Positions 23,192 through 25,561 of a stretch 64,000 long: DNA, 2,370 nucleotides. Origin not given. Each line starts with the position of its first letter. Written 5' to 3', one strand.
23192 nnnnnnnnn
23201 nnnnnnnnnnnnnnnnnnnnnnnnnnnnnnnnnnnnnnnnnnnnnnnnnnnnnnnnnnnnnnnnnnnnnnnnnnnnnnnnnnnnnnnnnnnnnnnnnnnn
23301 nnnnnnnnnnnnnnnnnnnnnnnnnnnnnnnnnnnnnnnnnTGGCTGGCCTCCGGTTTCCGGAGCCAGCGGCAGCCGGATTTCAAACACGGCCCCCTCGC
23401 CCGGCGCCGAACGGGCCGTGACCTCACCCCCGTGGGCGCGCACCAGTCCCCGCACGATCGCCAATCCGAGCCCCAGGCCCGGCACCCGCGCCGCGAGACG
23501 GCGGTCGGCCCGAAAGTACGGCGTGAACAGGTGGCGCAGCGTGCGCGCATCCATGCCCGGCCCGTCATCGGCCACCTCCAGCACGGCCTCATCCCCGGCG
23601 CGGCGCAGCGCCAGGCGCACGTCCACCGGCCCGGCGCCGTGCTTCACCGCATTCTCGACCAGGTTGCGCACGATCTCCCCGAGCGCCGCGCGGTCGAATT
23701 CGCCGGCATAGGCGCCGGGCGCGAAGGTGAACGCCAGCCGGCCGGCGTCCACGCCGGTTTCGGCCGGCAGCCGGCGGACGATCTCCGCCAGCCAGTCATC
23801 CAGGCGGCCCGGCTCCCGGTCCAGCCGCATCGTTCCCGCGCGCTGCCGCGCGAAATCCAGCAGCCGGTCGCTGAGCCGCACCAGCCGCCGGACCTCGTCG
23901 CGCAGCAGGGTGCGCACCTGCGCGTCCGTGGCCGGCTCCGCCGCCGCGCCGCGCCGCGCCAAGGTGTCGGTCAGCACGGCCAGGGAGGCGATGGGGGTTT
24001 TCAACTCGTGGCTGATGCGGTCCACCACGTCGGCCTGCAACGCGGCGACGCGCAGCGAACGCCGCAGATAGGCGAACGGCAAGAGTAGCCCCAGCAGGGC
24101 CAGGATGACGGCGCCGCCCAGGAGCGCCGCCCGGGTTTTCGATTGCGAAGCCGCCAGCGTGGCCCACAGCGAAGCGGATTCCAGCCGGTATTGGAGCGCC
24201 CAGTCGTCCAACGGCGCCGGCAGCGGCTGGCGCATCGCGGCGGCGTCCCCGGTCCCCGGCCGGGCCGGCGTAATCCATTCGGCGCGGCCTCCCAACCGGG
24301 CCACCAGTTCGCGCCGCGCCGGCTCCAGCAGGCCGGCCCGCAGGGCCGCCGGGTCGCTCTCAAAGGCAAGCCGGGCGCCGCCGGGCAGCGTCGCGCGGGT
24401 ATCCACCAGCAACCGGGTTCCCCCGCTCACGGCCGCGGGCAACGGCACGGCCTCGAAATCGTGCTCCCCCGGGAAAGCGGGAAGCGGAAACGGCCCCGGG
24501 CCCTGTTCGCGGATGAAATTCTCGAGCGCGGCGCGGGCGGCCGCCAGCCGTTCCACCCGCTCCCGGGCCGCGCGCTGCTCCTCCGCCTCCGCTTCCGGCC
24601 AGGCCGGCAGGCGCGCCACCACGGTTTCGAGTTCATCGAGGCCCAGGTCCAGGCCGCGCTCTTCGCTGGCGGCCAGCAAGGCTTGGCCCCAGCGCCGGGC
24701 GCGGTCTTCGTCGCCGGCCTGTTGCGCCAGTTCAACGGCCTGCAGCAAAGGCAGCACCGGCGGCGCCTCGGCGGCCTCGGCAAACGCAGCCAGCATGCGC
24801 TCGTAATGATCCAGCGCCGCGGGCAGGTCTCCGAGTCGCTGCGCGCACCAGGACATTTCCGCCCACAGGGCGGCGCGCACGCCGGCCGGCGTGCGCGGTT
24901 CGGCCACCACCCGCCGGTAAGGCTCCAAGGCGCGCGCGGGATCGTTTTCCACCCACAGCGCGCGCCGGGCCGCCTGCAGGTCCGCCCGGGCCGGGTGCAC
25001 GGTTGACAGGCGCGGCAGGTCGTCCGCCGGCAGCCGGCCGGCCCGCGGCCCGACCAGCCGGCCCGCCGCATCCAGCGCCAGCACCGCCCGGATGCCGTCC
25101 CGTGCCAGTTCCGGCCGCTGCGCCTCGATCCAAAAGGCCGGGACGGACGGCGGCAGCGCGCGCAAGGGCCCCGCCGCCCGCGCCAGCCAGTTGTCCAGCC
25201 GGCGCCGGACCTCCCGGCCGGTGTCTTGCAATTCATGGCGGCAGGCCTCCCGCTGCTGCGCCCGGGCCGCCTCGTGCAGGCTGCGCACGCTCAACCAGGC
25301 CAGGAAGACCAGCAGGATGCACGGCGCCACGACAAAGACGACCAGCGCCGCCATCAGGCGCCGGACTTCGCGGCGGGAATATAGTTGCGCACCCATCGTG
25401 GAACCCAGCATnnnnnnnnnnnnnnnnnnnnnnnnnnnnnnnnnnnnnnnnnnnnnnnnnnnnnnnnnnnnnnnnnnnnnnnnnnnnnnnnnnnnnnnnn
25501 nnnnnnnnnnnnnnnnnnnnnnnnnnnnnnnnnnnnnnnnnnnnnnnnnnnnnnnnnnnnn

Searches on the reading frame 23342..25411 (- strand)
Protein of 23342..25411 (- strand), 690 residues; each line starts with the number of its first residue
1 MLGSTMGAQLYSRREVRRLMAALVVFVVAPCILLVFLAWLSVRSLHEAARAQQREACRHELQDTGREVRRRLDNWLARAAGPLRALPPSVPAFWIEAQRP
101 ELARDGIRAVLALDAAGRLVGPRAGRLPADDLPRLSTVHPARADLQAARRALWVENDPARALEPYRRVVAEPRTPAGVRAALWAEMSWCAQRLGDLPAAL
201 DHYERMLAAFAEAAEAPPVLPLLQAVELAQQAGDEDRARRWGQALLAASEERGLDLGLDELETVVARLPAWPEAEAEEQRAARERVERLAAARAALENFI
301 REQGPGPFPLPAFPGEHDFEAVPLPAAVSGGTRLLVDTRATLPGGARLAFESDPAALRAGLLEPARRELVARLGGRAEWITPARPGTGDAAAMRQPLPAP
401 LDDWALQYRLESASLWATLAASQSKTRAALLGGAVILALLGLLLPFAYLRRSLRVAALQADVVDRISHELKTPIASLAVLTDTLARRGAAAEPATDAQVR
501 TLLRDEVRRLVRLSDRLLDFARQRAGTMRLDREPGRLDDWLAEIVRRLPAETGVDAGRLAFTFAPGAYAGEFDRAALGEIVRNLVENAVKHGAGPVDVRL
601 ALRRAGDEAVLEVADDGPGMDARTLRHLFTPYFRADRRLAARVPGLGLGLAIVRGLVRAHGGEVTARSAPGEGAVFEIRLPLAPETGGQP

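Call 7: search_protein_families(library=pfam, proteins=[window:23342-25411:-])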
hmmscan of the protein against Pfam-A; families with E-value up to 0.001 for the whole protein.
window:23342-25411:- (690 aa): 3 families
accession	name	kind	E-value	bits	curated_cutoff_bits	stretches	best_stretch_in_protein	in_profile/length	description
PF02518.31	HATPase_c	-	1.4e-26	93.6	26.4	1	573-683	2-110/111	Histidine kinase-, DNA gyrase B-, and HSP90-like ATPase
PF00512.31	HisKA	-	6.2e-10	39.4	26.9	1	461-526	4-66/66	His Kinase A (phospho-acceptor) domain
PF13581.12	HATPase_c_2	-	2.9e-07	31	27.4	1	575-660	34-112/127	Histidine kinase-like ATPase domain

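Call 9: find_homologous_proteins(query=window:23342-25411:-, max_evalue=1e-20)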
Query window:23342-25411:- (690 aa): 21 proteins with E <= 1e-20 among 8000 candidates.
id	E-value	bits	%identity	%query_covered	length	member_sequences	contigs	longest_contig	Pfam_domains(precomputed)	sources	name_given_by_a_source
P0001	0.0e+0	1372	95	99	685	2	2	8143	PF02518.32,PF00512.32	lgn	-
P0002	0.0e+0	1150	82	100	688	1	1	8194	PF13581.13,PF02518.32,PF00512.32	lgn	-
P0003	2.2e-262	891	65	100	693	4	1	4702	PF02518.32,PF00512.32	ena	-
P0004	9.1e-259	879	65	99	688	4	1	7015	PF02518.32,PF00512.32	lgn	-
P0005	2.3e-257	874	65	99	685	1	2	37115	PF02518.32,PF00512.32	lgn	-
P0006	5.3e-257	873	65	99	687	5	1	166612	PF02518.32,PF00512.32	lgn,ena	-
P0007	2.1e-254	865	64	99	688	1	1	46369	PF02518.32,PF00512.32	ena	-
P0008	2.4e-254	864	65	99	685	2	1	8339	PF13581.13,PF02518.32,PF00512.32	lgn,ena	-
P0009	9.4e-252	856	64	99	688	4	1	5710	PF13581.13,PF02518.32,PF00512.32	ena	-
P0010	1.4e-251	855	64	99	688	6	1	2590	PF02518.32,PF00512.32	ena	-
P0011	8.9e-250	849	64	99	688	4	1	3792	PF02518.32,PF00512.32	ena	-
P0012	9.7e-241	819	62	99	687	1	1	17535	PF02518.32,PF00512.32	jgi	jgi:two-component system, OmpR family, phosphate regulon sensor histidine kinase PhoR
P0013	7.9e-239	813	61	99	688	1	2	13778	PF02518.32,PF00512.32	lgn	-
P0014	3.3e-206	705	56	99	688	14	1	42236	PF02518.32,PF00512.32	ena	-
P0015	1.9e-202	693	56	99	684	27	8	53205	PF13581.13,PF02518.32,PF00512.32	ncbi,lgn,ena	-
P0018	1.7e-185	637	54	99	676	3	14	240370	PF02518.32,PF00512.32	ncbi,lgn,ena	-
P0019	1.6e-184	634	53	99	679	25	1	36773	PF02518.32,PF00512.32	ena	-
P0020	2.7e-117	412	51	72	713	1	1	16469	-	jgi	jgi:hypothetical protein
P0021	9.8e-62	228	46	53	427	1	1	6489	-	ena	-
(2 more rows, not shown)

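Call 10: find_encoding_contigs(protein=P0001, flank=5000, max_places=3)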
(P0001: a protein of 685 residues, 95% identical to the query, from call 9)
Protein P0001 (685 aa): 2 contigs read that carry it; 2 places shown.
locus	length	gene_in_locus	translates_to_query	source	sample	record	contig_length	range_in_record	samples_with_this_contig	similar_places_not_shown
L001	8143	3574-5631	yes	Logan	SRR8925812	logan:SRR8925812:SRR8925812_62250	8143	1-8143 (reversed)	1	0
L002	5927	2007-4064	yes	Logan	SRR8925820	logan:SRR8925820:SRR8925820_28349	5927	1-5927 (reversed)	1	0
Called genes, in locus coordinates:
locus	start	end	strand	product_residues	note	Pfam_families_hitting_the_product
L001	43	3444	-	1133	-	PF16656:Pur_ac_phosph_N, PF00149:Metallophos, PF16760:CBM53 (faint)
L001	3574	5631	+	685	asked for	PF00512:HisKA, PF02518:HATPase_c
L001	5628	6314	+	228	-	PF00072:Response_reg, PF00486:Trans_reg_C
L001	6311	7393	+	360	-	PF13620:CarboxypepD_reg, PF16561:AMPK1_CBM (weak)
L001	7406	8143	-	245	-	?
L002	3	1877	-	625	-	?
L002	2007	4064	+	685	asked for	PF00512:HisKA, PF02518:HATPase_c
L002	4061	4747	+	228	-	PF00072:Response_reg, PF00486:Trans_reg_C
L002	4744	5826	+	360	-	PF13620:CarboxypepD_reg, PF16561:AMPK1_CBM (faint)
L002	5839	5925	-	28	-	?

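Call 11: find_encoding_contigs(protein=P0002, flank=5000, max_places=3)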
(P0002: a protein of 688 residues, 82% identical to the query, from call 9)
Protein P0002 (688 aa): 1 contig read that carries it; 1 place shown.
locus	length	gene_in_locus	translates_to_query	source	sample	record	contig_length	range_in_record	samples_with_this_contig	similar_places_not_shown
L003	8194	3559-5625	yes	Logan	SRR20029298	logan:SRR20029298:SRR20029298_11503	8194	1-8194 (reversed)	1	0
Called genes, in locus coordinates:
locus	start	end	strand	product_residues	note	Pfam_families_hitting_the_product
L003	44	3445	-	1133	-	PF16656:Pur_ac_phosph_N, PF00149:Metallophos, PF16760:CBM53 (weak)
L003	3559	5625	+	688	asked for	PF00512:HisKA, PF13581:HATPase_c_2 (weak), PF02518:HATPase_c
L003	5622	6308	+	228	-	PF00072:Response_reg, PF00486:Trans_reg_C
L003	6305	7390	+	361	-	PF13620:CarboxypepD_reg (weak), PF16561:AMPK1_CBM (weak)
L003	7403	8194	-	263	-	?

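Call 12: find_encoding_contigs(protein=P0006, flank=5000, max_places=3)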
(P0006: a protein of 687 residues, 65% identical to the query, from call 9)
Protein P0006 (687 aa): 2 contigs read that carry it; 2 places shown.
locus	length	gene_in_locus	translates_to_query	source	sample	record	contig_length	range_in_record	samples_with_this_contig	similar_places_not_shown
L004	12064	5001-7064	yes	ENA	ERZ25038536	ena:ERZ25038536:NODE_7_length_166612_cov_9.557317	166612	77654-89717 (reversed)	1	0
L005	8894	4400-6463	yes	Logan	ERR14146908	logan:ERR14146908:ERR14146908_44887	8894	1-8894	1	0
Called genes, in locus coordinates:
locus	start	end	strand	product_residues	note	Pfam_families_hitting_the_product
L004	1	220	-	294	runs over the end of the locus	PF19293:CdaA_N (weak), PF02457:DAC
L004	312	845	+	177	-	PF01641:SelR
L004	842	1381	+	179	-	PF03167:UDG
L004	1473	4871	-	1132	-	PF16656:Pur_ac_phosph_N, PF00149:Metallophos, PF03423:CBM_25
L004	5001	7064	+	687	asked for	PF00512:HisKA, PF02518:HATPase_c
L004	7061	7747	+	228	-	PF00072:Response_reg, PF00486:Trans_reg_C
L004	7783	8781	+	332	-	PF13620:CarboxypepD_reg, PF16561:AMPK1_CBM (weak)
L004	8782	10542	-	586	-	PF00425:Chorismate_bind, PF01063:Aminotran_4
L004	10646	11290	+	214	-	PF00814:TsaD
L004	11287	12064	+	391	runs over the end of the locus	PF03781:FGE-sulfatase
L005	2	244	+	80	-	?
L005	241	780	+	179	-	PF03167:UDG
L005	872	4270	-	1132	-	PF16656:Pur_ac_phosph_N, PF00149:Metallophos, PF03423:CBM_25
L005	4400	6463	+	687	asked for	PF00512:HisKA, PF02518:HATPase_c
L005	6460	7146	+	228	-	PF00072:Response_reg, PF00486:Trans_reg_C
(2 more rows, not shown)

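Call 16: find_encoding_contigs(protein=P0015, flank=5000, max_places=3)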
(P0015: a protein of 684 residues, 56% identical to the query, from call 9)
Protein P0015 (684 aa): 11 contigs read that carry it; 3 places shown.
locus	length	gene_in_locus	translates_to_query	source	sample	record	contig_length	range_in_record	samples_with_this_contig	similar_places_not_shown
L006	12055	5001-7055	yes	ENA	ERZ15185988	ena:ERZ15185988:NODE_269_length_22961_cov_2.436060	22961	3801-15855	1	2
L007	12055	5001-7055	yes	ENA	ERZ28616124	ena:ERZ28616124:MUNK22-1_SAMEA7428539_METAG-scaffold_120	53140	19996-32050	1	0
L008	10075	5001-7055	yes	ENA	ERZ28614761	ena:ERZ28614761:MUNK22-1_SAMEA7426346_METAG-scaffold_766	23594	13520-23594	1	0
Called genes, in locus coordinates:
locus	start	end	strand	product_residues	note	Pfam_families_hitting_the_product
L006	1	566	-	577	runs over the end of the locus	PF00425:Chorismate_bind, PF01063:Aminotran_4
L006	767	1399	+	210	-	PF00814:TsaD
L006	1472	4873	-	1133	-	PF16656:Pur_ac_phosph_N, PF00149:Metallophos, PF16760:CBM53 (faint)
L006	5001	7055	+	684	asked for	PF00512:HisKA, PF13581:HATPase_c_2 (weak), PF02518:HATPase_c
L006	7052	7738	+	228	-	PF00072:Response_reg, PF00486:Trans_reg_C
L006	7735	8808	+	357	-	PF13620:CarboxypepD_reg, PF16561:AMPK1_CBM (weak)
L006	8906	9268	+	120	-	PF02261:Asp_decarbox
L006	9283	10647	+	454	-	PF01979:Amidohydro_1, PF07969:Amidohydro_3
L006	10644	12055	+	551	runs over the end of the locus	-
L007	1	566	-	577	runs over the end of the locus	PF00425:Chorismate_bind, PF01063:Aminotran_4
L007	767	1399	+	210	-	PF00814:TsaD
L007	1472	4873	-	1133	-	PF16656:Pur_ac_phosph_N, PF00149:Metallophos, PF16760:CBM53 (faint)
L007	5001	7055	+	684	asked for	PF00512:HisKA, PF13581:HATPase_c_2 (weak), PF02518:HATPase_c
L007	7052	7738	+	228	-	PF00072:Response_reg, PF00486:Trans_reg_C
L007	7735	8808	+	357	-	PF13620:CarboxypepD_reg, PF16561:AMPK1_CBM (weak)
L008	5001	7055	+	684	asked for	PF00512:HisKA, PF13581:HATPase_c_2 (weak), PF02518:HATPase_c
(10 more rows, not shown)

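Call 17: find_encoding_contigs(protein=P0018, flank=5000, max_places=3)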
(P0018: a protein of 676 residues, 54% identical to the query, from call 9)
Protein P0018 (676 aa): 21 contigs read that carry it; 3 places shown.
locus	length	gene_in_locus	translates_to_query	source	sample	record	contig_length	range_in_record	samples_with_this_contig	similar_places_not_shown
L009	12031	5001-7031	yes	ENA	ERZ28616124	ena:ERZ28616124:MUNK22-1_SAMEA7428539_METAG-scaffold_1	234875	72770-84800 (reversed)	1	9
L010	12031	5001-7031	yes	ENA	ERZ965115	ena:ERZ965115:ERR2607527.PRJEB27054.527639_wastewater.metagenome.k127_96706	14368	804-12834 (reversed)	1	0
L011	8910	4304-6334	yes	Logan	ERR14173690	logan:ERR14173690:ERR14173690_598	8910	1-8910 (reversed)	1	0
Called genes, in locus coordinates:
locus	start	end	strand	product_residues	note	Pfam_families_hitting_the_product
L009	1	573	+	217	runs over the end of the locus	PF02581:TMP-TENI, PF03060:NMO (weak)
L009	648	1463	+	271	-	PF08543:Phos_pyr_kin, PF00294:PfkB (weak)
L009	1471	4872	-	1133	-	PF16656:Pur_ac_phosph_N, PF00149:Metallophos, PF03423:CBM_25, PF16760:CBM53 (weak)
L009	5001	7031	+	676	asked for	PF00512:HisKA, PF02518:HATPase_c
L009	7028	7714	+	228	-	PF00072:Response_reg, PF00486:Trans_reg_C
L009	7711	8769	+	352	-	PF13620:CarboxypepD_reg (weak), PF16561:AMPK1_CBM (weak)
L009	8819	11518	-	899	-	PF00690:Cation_ATPase_N, PF00122:E1-E2_ATPase, PF13246:Cation_ATPase, PF00702:Hydrolase, PF00689:Cation_ATPase_C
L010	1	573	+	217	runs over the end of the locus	PF02581:TMP-TENI, PF03060:NMO (weak)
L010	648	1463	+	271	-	PF08543:Phos_pyr_kin, PF00294:PfkB (weak)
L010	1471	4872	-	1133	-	PF16656:Pur_ac_phosph_N, PF00149:Metallophos, PF03423:CBM_25, PF16760:CBM53 (weak)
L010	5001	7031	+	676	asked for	PF00512:HisKA, PF02518:HATPase_c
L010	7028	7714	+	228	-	PF00072:Response_reg, PF00486:Trans_reg_C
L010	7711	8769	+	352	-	PF13620:CarboxypepD_reg (weak), PF16561:AMPK1_CBM (weak)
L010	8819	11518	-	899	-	PF00690:Cation_ATPase_N, PF00122:E1-E2_ATPase, PF13246:Cation_ATPase, PF00702:Hydrolase, PF00689:Cation_ATPase_C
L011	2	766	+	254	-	?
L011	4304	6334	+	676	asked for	PF00512:HisKA, PF02518:HATPase_c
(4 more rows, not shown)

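Call 18: find_encoding_contigs(protein=P0012, flank=5000, max_places=2)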
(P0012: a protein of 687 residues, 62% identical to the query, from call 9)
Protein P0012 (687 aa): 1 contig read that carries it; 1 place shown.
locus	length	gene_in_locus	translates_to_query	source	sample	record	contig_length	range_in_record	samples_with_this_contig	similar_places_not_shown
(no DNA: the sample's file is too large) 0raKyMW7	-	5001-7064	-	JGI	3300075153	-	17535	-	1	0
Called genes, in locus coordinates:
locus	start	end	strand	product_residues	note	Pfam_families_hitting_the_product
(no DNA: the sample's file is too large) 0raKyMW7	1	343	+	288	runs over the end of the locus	PF03781:FGE-sulfatase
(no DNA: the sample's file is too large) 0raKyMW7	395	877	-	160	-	-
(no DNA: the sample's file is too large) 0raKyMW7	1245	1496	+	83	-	-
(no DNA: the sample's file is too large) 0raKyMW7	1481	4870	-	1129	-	PF16656:Pur_ac_phosph_N, PF00149:Metallophos, PF03423:CBM_25 (weak), PF16760:CBM53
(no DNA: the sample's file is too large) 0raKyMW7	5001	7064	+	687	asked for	PF00512:HisKA, PF02518:HATPase_c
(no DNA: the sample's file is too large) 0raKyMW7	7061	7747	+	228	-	PF00072:Response_reg, PF00486:Trans_reg_C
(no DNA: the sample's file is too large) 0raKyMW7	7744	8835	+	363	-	PF13620:CarboxypepD_reg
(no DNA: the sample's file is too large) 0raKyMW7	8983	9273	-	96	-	?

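Call 19: find_encoding_contigs(protein=P0019, flank=5000, max_places=2)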
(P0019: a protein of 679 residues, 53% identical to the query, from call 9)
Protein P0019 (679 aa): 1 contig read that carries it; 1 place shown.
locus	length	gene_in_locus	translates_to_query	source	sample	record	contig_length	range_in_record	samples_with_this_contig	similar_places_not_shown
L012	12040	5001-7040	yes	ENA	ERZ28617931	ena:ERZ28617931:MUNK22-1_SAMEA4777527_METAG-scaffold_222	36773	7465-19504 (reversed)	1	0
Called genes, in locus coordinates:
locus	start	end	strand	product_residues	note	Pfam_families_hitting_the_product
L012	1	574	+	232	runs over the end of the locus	PF02581:TMP-TENI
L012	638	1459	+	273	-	PF08543:Phos_pyr_kin, PF00294:PfkB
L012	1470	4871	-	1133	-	PF16656:Pur_ac_phosph_N, PF00149:Metallophos, PF03423:CBM_25, PF16760:CBM53 (weak)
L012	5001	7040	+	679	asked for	PF00512:HisKA (weak), PF02518:HATPase_c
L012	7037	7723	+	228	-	PF00072:Response_reg, PF00486:Trans_reg_C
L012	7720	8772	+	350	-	PF13620:CarboxypepD_reg (weak), PF16561:AMPK1_CBM (weak)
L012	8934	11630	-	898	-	PF00690:Cation_ATPase_N, PF00122:E1-E2_ATPase, PF13246:Cation_ATPase, PF00702:Hydrolase, PF00689:Cation_ATPase_C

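Call 22: search_protein_families(library=ncbifam, proteins=[window:23342-25396:-], max_evalue=0.00001)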
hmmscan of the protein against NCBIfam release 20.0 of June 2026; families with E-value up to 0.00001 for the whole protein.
window:23342-25396:- (685 aa): 75 families (the best 25 are shown)
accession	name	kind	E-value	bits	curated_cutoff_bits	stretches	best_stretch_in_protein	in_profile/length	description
NF046044.1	PnpS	equivalog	6.3e-36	124.2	400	1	449-676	165-390/390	two-component system histidine kinase PnpS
TIGR02966.1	phoR_proteo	equivalog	1e-33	116.7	334.2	1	446-674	106-332/333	phosphate regulon sensor histidine kinase PhoR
NF040691.1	MtrAB_MtrB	equivalog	1.3e-32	113.5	450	1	451-680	268-495/507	MtrAB system histidine kinase MtrB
NF033092.0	HK_WalK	equivalog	9.5e-32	110.3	725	1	456-677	374-594/594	cell wall metabolism sensor histidine kinase WalK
NF007898.0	PRK10604.1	equivalog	7.8e-30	104.4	478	1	455-678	213-424/433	two-component system sensor histidine kinase RstB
TIGR01386.1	cztS_silS_copS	subfamily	3.1e-27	95.7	292.55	1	459-676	246-457/457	heavy metal sensor histidine kinase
NF007793.0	PRK10490.1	equivalog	1.5e-26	92.7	1123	1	456-678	666-883/895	two-component system sensor histidine kinase KdpD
NF007007.0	PRK09470.1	equivalog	5.1e-26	91.6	486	1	453-679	244-461/463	envelope stress sensor histidine kinase CpxA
NF008468.0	PRK11360.1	equivalog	1e-25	90.2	646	1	444-680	387-611/616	two-component system sensor histidine kinase AtoS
NF041832.1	near_NosP_CTERM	subfamily_domain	1.2e-24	87.1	400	1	461-679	14-227/370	NahK/ErcS family hybrid sensor histidine kinase/response regulator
NF045595.1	HK_scytonemin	equivalog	1.6e-24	86.3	865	1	445-677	406-635/637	scytonemin biosynthesis sensor histidine kinase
NF041947.1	LuxQ_Vibrio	equivalog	3.4e-24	84.8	1200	1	450-678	468-697/843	quorum-sensing autoinducer 2 sensor kinase/phosphatase LuxQ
NF007688.0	PRK10364.1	equivalog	4.2e-24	85.1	479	1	445-678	232-452/460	two-component system sensor histidine kinase ZraS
NF047874.1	MASE3_PAS_HK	subfamily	1.2e-23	83.7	560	1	451-677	395-625/655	MASE3 domain-containing sensor histidine kinase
NF041880.1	EPS_EpsF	equivalog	2.8e-22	78.9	900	1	455-676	274-492/492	response regulator EpsF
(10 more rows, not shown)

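Call 25: find_related_loci(query=A2, collection=genome_contigs, flank=6000)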
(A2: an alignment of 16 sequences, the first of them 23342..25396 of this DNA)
Query A2 (685 aa) in genome_contigs; peptide patterns used: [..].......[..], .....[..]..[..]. (x = any residue, [..] = any of these).
23 stretches matched a pattern; 9 encode a relative of the query (tblastn E <= 1e-3); 8 distinct loci.
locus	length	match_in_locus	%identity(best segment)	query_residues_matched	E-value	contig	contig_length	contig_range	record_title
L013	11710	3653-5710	65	1-685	0e+0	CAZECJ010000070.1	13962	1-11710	MAG TPA_asm: uncultured Verrucomicrobiota bacterium isolate SRP192927_co1_293 genome assembly, contig: NODE_9789_length_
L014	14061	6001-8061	66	1-685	0e+0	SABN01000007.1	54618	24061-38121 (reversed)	MAG: Opitutia bacterium isolate INTA.CYC.094 contig-100_389, whole genome shotgun sequence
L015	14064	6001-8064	65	1-685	0e+0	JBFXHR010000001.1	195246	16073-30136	MAG: Kiritimatiellia bacterium isolate CA_2019_TPIn_191 NODE_248_length_195246_cov_6.320686_TPIn, whole genome shotgun s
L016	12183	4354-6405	56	1-685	0e+0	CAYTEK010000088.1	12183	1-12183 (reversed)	MAG TPA_asm: uncultured Verrucomicrobiota bacterium isolate SRP167436_co1_5 genome assembly, contig: NODE_8684_length_12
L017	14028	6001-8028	53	1-682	1e-176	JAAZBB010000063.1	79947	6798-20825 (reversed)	MAG: Lentisphaerae bacterium isolate AS06rmzACSIP_509 314903_AS06, whole genome shotgun sequence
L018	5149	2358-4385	54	1-685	1e-173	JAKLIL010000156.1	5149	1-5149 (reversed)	MAG: Verrucomicrobia bacterium isolate RA.bin86 RA.bin86_156, whole genome shotgun sequence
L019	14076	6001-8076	46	4-677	2e-165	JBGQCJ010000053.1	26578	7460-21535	MAG: Verrucomicrobiia bacterium isolate OBJ2_061818_110_42 k141_2693950_length_26578_cov_11.0071, whole genome shotgun s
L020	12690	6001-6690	28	450-677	5e-16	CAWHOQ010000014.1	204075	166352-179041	MAG: uncultured proteobacterium isolate MFD01213.bin.2.170 genome assembly, contig: contig_3349, whole genome shotgun se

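Call 30: search_protein_families(library=pfam, proteins=[L019:2281-4623:+, L019:4723-5310:-, L019:8100-8783:+, L019:8783-9865:+, L019:9909-11216:+, L019:11259-13430:+], max_evalue=0.001)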
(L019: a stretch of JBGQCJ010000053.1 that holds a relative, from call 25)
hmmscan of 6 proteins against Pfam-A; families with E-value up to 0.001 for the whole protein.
L019:2281-4623:+ (781 aa): 2 families
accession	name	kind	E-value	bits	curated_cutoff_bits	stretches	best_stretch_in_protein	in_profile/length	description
PF16561.11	AMPK1_CBM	-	3.2e-08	34.1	26.8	1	687-762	12-82/85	Glycogen recognition site of AMP-activated protein kinase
PF13174.12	TPR_6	-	0.00021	22.2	26.3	0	498-524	2-28/33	Tetratricopeptide repeat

L019:4723-5310:- (195 aa): 1 family
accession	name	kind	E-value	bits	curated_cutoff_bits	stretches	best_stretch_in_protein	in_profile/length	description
PF00080.25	Sod_Cu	-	1.9e-13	51.4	28.9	1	57-190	1-133/133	Copper/zinc superoxide dismutase (SODC)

L019:8100-8783:+ (228 aa): 2 families
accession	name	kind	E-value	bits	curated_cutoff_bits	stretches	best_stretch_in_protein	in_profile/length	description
PF00072.30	Response_reg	-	1.9e-29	102.5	30.2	1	7-117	1-111/111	Response regulator receiver domain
PF00486.34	Trans_reg_C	-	1.1e-27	96.4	26.2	1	150-226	1-77/77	Transcriptional regulatory protein, C terminal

L019:8783-9865:+ (361 aa): 5 families
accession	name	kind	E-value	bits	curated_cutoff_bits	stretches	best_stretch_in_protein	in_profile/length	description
PF16561.11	AMPK1_CBM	-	6.3e-10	39.6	26.8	1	267-340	12-80/85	Glycogen recognition site of AMP-activated protein kinase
PF13620.12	CarboxypepD_reg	-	8.5e-06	26.5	32.3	1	203-238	27-63/82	Carboxypeptidase regulatory-like domain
PF22058.2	X25_BaPul_like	-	9.7e-06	26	27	1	281-351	23-82/87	Pullulanase X25 domain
PF13432.12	TPR_16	-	1.3e-05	25.9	32.7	1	42-97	7-58/65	Tetratricopeptide repeat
PF13174.12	TPR_6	-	0.00028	21.8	26.3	0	72-97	2-27/33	Tetratricopeptide repeat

L019:9909-11216:+ (436 aa): 3 families
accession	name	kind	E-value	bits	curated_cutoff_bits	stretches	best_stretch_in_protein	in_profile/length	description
PF07690.21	MFS_1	-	9.6e-32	110.7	33.4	2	285-423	45-183/347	Major Facilitator Superfamily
PF12832.13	MFS_1_like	-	1.7e-07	31.1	25.2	1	253-394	229-371/373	MFS_1 like family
PF00083.30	Sugar_tr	-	3.3e-07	30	22.3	1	286-412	60-188/452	Sugar (and other) transporter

L019:11259-13430:+ (724 aa): 2 families
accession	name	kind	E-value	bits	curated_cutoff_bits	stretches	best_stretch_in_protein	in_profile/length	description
PF00593.30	TonB_dep_Rec_b-barrel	-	1.3e-23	85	27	1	245-690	21-436/436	TonB dependent receptor-like, beta-barrel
PF25183.1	OMP_b-brl_4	-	4.6e-12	45.6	30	1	325-442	276-391/838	Outer membrane beta barrel domain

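Call 44: find_encoding_contigs(protein=P0020, flank=6000, max_places=2)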
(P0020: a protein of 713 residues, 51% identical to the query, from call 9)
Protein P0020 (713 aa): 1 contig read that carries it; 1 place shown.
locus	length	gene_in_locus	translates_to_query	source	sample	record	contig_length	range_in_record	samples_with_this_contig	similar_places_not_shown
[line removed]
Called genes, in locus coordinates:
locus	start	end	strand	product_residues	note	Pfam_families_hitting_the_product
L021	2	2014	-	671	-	?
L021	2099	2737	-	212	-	PF16656:Pur_ac_phosph_N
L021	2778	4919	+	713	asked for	-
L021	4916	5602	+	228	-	PF00072:Response_reg, PF00486:Trans_reg_C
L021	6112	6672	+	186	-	PF13620:CarboxypepD_reg (weak), PF16561:AMPK1_CBM (weak)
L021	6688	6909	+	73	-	PF02261:Asp_decarbox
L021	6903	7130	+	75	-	PF02261:Asp_decarbox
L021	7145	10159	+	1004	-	PF01979:Amidohydro_1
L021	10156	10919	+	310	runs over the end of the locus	PF02405:MlaE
